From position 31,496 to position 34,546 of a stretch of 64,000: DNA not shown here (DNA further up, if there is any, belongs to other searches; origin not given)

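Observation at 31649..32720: About 360-aa non-canonical C-terminal extension on the MrpA/NuoL-like subunit, ending in a lone TM anchor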

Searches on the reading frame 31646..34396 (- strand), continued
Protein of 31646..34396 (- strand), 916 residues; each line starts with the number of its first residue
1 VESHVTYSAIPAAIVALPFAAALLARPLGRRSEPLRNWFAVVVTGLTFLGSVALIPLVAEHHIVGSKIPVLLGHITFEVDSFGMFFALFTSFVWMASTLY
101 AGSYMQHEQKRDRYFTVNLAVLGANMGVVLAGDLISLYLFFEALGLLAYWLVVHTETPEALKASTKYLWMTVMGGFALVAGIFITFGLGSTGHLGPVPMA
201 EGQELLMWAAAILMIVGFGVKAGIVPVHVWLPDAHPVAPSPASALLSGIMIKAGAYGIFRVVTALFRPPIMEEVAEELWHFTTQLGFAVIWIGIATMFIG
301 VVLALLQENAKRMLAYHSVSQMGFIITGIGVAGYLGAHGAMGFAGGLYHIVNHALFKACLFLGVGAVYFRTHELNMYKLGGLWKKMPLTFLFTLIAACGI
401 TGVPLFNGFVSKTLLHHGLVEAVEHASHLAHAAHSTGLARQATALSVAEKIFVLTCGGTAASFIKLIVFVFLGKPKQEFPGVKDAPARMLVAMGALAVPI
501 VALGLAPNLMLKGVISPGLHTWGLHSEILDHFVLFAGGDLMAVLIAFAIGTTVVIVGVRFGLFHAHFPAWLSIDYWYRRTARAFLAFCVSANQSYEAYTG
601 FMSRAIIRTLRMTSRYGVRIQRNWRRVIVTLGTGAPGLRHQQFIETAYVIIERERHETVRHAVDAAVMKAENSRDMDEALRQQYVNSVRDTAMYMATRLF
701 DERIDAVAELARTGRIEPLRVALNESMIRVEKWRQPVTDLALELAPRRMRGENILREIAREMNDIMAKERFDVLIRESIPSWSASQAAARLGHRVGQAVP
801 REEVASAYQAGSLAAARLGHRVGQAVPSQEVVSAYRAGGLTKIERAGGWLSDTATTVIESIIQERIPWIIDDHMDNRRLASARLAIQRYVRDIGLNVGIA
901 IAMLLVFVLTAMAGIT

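Call 22: find_encoding_contigs(protein=P0105, flank=10000, max_places=2)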
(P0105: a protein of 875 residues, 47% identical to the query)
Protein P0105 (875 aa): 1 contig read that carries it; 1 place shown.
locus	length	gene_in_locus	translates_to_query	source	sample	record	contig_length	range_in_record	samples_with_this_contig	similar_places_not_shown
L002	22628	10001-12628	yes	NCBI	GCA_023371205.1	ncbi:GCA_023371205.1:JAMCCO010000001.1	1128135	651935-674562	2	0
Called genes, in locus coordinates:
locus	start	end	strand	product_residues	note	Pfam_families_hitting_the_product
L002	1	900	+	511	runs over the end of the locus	PF02934:GatB_N, PF02637:GatB_Yqey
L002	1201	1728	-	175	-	PF13560:HTH_31, PF01381:HTH_3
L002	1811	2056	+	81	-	-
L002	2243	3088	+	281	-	PF00990:GGDEF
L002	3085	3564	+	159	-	PF01899:MNHE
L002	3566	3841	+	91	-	PF04066:MrpF_PhaF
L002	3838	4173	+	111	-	PF03334:PhaG_MnhG_YufB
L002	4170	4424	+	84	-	PF13244:MbhD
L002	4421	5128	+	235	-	PF20501:MbhE, PF04039:MnhB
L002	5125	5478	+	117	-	PF00420:Oxidored_q2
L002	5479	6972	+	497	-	PF10125:NADHdeh_related, PF00361:Proton_antipo_M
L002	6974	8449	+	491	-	PF00361:Proton_antipo_M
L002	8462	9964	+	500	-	PF00361:Proton_antipo_M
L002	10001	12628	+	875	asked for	PF00361:Proton_antipo_M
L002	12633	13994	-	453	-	PF05977:MFS_3, PF07690:MFS_1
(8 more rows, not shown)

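Call 29: find_encoding_contigs(protein=P0120, flank=10000, max_places=1)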
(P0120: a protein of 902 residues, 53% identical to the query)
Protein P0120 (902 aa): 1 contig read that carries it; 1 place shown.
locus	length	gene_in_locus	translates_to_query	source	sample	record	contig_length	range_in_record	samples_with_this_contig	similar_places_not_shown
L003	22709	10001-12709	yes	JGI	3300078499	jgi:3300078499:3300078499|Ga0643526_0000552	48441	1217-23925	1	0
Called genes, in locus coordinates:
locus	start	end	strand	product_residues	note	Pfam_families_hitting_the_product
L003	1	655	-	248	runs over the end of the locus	PF00117:GATase, PF07722:Peptidase_C26 (weak)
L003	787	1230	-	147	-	-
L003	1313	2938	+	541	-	PF03806:ABG_transport, PF03606:DcuC (weak)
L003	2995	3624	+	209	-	PF01899:MNHE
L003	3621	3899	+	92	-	PF04066:MrpF_PhaF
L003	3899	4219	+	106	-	PF03334:PhaG_MnhG_YufB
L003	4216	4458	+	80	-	PF13244:MbhD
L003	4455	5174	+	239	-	PF20501:MbhE, PF04039:MnhB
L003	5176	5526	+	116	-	PF00420:Oxidored_q2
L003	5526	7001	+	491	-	PF00361:Proton_antipo_M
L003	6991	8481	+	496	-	PF00662:Proton_antipo_N (weak), PF00361:Proton_antipo_M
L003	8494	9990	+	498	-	PF00361:Proton_antipo_M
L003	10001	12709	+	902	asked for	PF00361:Proton_antipo_M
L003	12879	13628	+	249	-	PF13489:Methyltransf_23, PF08241:Methyltransf_11, PF08242:Methyltransf_12, PF13649:Methyltransf_25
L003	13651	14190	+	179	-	PF01899:MNHE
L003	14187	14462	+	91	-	PF04066:MrpF_PhaF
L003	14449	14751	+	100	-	PF03334:PhaG_MnhG_YufB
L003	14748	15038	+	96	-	PF13244:MbhD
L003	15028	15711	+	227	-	PF20501:MbhE (weak), PF04039:MnhB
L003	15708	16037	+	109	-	PF00420:Oxidored_q2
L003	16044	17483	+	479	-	PF00662:Proton_antipo_N (faint), PF10125:NADHdeh_related (weak), PF00361:Proton_antipo_M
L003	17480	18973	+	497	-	PF00361:Proton_antipo_M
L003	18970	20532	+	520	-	PF00361:Proton_antipo_M (weak)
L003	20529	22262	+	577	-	PF00361:Proton_antipo_M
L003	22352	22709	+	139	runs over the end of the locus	-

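Call 34: predict_structure(alignment_id=A2)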
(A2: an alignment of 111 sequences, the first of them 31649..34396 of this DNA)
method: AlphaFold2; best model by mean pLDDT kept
length: 916 residues; sequences in the alignment: 111
mean_pLDDT: 87.0   pTM: 0.71
mean pLDDT of the five models: 87.0, 85.7, 84.7, 84.4, 83.1
residues with pLDDT >= 90: 649; 70-90: 128; 50-70: 65; < 50: 74
segments of 3 or more residues with pLDDT < 50: 633-636, 797-799, 807-842, 859-875, 889-893
pLDDT, mean of each block of 10 residues (from residue 1): 83 98 97 97 98 98 96 93 96 98 91 95 97 96 93 87 88 94 96 91 93 95 82 82 90 94 93 87 97 96 94 94 97 95 96 95 96 94 96 96 94 98 97 96 98 98 95 93 96 97 96 96 94 93 97 96 87 84 93 96 92 79 61 57 88 96 97 93 97 97 93 87 95 97 97 96 96 91 66 51 51 45 43 43 52 51 40 47 52 59 78 63
secondary structure, 60 per line:
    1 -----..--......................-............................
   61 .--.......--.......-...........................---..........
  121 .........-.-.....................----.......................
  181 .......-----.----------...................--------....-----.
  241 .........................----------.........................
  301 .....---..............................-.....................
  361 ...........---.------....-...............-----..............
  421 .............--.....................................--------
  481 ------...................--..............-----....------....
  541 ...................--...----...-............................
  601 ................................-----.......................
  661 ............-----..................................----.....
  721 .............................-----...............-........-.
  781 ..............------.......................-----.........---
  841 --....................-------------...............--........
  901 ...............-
elements in order (helices of 4 or more, strands of 3 or more residues): H10-31 H33-61 E64-70 E73-79 H81-107 H111-129 H134-153 H158-187 H204-222 H231-234 H240-265 H276-305 H310-338 H340-371 H382-385 H387-401 H407-433 H436-472 H487-505 H508-521 H527-530 H537-559 H573-632 H638-672 H678-711 H716-749 H755-769 H771-778 H780-794 H801-823 H829-837 H843-862 H876-890 H893-915

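Call 41: fold_search(model_id=the predicted structure, library=pdb)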
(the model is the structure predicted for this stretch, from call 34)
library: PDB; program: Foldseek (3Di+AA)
matches with E <= 10: 703; with E <= 0.001: 194
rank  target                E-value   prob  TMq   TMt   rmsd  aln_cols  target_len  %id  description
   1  9a6h_A                3.8e-27  1.00  0.57  0.64  20.3       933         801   20  Integrative model of MRPA-MRPD by crosslinking MS and deep learning (released 2024-09-18)
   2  7qru_A                1.9e-26  1.00  0.55  0.62  22.2       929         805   20  Structure of Bacillus pseudofirmus Mrp antiporter complex, monomer (released 2022-11-09)
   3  6z16_A                4.0e-24  1.00  0.57  0.65  19.9       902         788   19  Structure of the Mrp antiporter complex (released 2020-08-12)
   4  6cfw_H                1.6e-23  1.00  0.48  0.84   5.3       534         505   29  cryoEM structure of a respiratory membrane-bound hydrogenase (released 2018-05-23)
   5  6khj_F                2.3e-23  1.00  0.50  0.70   7.0       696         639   23  Supercomplex for electron transfer (released 2020-02-12)
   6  9a6h_B                8.9e-23  1.00  0.47  0.85   3.9       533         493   22  Integrative model of MRPA-MRPD by crosslinking MS and deep learning (released 2024-09-18)
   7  8e9g_L                1.1e-22  1.00  0.53  0.76   6.0       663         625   23  Mycobacterial respiratory complex I with both quinone positions modelled (released 2022-10-12)
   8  8e9i_L                2.5e-22  1.00  0.52  0.75   5.9       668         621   23  Mycobacterial respiratory complex I, semi-inserted quinone (released 2022-10-12)
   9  7z0s_C                3.4e-22  1.00  0.49  0.72   6.1       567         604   25  Structure of the Escherichia coli formate hydrogenlyase complex (anaerobic preparation, without formate dehydrogenase  (released 2022-09-28)
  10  6hum_F                6.1e-22  1.00  0.50  0.73   5.8       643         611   24  Structure of the photosynthetic complex I from Thermosynechococcus elongatus (released 2019-01-09)
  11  6khi_F                7.2e-22  1.00  0.50  0.69   7.3       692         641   23  Supercomplex for cylic electron transport in cyanobacteria (released 2020-02-12)
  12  4he8_F                1.0e-21  1.00  0.49  0.73   7.0       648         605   24  Crystal structure of the membrane domain of respiratory complex I from Thermus thermophilus (released 2013-02-13)
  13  7qru_D                2.1e-21  1.00  0.47  0.86   4.1       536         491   23  Structure of Bacillus pseudofirmus Mrp antiporter complex, monomer (released 2022-11-09)
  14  9g9y_L                2.5e-21  1.00  0.51  0.70   6.8       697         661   22  Respiratory supercomplex CI2-CIII2-CIV2 (megacomplex) from alphaproteobacterium (released 2026-02-04)
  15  8qby_M                4.8e-21  1.00  0.46  0.81   4.6       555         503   22  Respiratory complex I from Paracoccus denitrificans in MSP2N2 nanodiscs (released 2024-09-11)
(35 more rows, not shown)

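Call 50: find_related_loci(query=A1, collection=genome_contigs, flank=10000)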
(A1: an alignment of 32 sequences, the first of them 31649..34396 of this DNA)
Query A1 (916 aa) in genome_contigs; peptide patterns used: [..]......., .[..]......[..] (x = any residue, [..] = any of these).
354 stretches matched a pattern; 329 encode a relative of the query (tblastn E <= 1e-3); the best 80 are kept; 80 distinct loci.
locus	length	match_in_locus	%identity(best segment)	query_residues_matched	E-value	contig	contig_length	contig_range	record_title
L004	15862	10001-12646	74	1-915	0e+0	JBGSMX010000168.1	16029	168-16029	MAG: Coriobacteriia bacterium isolate JTS-AC241 k141_3521502, whole genome shotgun sequence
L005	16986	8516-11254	79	1-913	0e+0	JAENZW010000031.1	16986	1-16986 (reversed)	MAG: Actinomycetota bacterium isolate BM5_bin.17 BM5_bin17_NODE_697_length_16986_cov_23.949442, whole genome shotgun seq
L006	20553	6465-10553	57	1-897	0e+0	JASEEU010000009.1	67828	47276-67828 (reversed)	MAG: Anaerosomatales bacterium isolate Yes46-06 NODE_9_length_67828_cov_15.881870, whole genome shotgun sequence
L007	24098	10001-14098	56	1-896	0e+0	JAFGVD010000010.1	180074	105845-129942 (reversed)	MAG: Coriobacteriia bacterium isolate ZodW_Metabat.125 k87_2480639, whole genome shotgun sequence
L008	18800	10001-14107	55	1-910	0e+0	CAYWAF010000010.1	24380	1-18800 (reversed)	MAG TPA_asm: uncultured Eubacteriales bacterium isolate SRP338002_co1_216 genome assembly, contig: NODE_1902_length_2438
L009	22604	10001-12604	56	3-909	0e+0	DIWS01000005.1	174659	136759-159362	MAG TPA_asm: Actinobacteria bacterium UBA6100 UBA6100_contig_4599, whole genome shotgun sequence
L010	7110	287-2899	56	3-908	0e+0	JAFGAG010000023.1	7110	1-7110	MAG: Coriobacteriia bacterium isolate Zod_maxbin.0135_3 k87_1275717, whole genome shotgun sequence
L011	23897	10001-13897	56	3-903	0e+0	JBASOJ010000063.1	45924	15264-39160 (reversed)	MAG: Coriobacteriia bacterium isolate MFD12108_ilm_asm_bin10 k127_48908, whole genome shotgun sequence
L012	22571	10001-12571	56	3-894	0e+0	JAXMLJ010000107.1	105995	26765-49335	MAG: Coriobacteriia bacterium isolate L4_metabat.bin.19_sub k141_113165, whole genome shotgun sequence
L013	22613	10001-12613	53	7-914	0e+0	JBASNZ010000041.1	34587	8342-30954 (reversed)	MAG: Coriobacteriia bacterium isolate MFD12108_ilm_asm_bin9 k127_114413, whole genome shotgun sequence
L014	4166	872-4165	81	2-587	0e+0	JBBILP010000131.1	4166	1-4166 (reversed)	MAG: Actinomycetota bacterium isolate BQS170218_bin_211 NODE_16203_length_4166_cov_2.30305, whole genome shotgun sequenc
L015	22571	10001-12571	55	3-894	0e+0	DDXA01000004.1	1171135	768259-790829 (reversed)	MAG TPA_asm: Actinobacteria bacterium UBA2272 UBA2272_contig_7, whole genome shotgun sequence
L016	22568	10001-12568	54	7-899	0e+0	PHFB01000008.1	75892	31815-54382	MAG: Actinobacteria bacterium HGW-Actinobacteria-1 bjp_ig2102_scaffold_299, whole genome shotgun sequence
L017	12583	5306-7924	53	2-910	0e+0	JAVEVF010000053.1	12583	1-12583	MAG: Coriobacteriia bacterium isolate BF4_114 NODE_15987_length_12583_cov_3.819043_Biofilm4, whole genome shotgun sequen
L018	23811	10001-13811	56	20-897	0e+0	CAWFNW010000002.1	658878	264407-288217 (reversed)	MAG: uncultured Actinomycetes bacterium isolate MFD05942.bin.1.20 genome assembly, contig: contig_19889, whole genome sh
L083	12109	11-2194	43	36-769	7e-154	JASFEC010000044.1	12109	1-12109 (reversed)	MAG: Gammaproteobacteria bacterium isolate D0606M02metaG_Bin_303 D0606M02metaG_FD_scaffold_435_c1, whole genome shotgun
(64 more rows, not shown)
